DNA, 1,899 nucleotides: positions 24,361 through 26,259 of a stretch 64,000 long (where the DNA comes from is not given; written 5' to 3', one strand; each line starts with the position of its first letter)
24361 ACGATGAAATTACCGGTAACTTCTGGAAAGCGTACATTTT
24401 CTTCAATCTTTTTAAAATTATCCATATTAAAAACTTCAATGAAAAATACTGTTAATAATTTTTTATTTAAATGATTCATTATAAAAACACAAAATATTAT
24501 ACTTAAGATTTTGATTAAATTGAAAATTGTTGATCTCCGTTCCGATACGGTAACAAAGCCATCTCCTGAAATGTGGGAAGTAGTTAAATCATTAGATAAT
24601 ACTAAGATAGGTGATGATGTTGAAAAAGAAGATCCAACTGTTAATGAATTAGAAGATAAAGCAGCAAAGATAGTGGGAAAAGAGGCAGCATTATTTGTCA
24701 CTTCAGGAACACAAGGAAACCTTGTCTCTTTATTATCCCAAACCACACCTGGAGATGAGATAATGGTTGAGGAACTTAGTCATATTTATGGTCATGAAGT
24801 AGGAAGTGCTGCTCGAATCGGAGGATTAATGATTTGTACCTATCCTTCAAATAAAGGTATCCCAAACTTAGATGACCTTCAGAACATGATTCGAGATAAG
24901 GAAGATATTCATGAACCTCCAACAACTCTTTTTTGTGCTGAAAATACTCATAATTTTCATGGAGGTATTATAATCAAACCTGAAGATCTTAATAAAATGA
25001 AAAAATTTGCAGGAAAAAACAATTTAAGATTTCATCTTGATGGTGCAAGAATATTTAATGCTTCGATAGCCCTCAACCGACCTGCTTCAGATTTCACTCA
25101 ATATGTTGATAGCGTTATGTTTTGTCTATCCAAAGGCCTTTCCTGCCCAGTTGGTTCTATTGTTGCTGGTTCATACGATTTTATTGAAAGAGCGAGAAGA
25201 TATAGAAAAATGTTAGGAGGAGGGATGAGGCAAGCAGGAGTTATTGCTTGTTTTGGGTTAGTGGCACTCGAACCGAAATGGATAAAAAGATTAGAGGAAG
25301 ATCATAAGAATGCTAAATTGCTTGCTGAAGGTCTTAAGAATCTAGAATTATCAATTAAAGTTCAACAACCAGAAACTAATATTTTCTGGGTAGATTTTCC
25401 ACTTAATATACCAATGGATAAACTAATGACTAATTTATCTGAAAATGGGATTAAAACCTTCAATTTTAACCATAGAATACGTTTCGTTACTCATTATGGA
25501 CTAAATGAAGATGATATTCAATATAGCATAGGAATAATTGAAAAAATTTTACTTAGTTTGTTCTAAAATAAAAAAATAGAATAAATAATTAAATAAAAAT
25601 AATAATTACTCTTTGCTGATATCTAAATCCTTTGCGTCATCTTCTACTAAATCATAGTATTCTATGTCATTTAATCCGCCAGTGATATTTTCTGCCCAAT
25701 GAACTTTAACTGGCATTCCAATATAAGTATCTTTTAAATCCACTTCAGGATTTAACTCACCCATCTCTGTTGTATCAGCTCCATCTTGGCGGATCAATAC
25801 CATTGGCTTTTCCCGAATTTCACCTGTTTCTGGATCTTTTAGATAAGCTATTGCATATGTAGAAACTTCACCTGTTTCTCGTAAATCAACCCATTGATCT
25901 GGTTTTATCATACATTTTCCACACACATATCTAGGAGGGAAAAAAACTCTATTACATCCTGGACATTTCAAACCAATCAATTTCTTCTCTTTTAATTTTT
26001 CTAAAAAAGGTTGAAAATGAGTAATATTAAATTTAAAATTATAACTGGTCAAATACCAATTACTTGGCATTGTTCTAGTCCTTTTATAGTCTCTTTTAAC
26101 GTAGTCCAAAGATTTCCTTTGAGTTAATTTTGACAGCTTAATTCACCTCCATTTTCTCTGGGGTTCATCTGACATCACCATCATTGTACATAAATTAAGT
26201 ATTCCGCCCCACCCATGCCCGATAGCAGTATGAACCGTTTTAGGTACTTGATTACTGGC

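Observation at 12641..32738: A ~20 kb acyl-CoA island in which the beta-oxidation-type enzymes deviate at canonical catalytic positions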

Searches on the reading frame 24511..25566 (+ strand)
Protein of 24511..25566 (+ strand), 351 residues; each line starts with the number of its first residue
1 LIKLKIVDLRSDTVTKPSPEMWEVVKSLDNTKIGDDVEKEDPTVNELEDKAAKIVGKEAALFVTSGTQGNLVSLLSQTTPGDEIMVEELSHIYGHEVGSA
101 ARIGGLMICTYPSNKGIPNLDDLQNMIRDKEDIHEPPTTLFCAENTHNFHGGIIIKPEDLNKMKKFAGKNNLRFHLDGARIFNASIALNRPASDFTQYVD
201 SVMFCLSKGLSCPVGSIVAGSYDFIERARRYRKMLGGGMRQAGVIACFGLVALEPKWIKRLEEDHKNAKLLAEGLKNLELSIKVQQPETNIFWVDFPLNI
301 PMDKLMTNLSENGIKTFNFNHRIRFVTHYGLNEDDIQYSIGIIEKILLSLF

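Call 5: search_protein_families(library=pfam, proteins=[window:24511-25566:+])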
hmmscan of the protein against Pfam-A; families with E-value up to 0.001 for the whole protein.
window:24511-25566:+ (351 aa): 2 families
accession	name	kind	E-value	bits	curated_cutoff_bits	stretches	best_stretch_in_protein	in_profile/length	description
PF01212.27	Beta_elim_lyase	-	3.3e-90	302.8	27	1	8-293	1-282/288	Beta-eliminating lyase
PF01041.23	DegT_DnrJ_EryC1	-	1.2e-07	31.7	19.8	0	39-91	22-74/360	DegT/DnrJ/EryC1/StrS aminotransferase family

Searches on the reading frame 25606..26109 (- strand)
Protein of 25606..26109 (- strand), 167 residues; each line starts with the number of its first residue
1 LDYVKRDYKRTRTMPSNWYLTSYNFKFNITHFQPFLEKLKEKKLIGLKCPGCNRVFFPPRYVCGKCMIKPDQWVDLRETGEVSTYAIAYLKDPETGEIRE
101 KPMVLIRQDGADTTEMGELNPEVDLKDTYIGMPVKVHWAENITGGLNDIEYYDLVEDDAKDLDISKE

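Call 5: search_protein_families(library=pfam, proteins=[window:25606-26109:-])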
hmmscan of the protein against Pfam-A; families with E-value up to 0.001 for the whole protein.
window:25606-26109:- (167 aa): 1 family
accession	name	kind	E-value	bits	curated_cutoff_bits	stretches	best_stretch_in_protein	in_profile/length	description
PF12172.15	zf-ChsH2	-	6.9e-09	35.8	23.2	1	37-66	2-31/37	ChsH2, rubredoxin-like zinc ribbon domain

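Call 30: search_protein_families(library=ncbifam, proteins=[window:25606-26109:-], max_evalue=0.01)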
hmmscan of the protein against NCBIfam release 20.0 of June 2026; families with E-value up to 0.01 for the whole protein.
window:25606-26109:- (167 aa): 1 family
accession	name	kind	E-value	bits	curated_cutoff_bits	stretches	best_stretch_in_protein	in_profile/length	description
NF053627.1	BnzsclthlBbsAGT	equivalog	0.0052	16.8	250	1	28-92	16-84/145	benzoylsuccinyl-CoA thiolase subunit BbsA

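Call 36: search_protein_families(library=pfam, proteins=[window:25606-26109:-], max_evalue=10)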
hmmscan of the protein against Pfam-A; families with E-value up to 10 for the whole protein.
window:25606-26109:- (167 aa): 3 families
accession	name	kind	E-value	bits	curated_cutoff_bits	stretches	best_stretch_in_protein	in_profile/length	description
PF12172.15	zf-ChsH2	-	6.9e-09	35.8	23.2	1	37-66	2-31/37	ChsH2, rubredoxin-like zinc ribbon domain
PF01796.24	OB_ChsH2_C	-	0.0025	18.2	27.1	1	73-138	1-64/65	ChsH2, C-terminal OB-fold domain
PF20864.3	Zn_ribbon_TEX13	-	1.2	9.5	17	1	49-66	3-20/20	Putative testis-expressed protein 13C, zinc finger domain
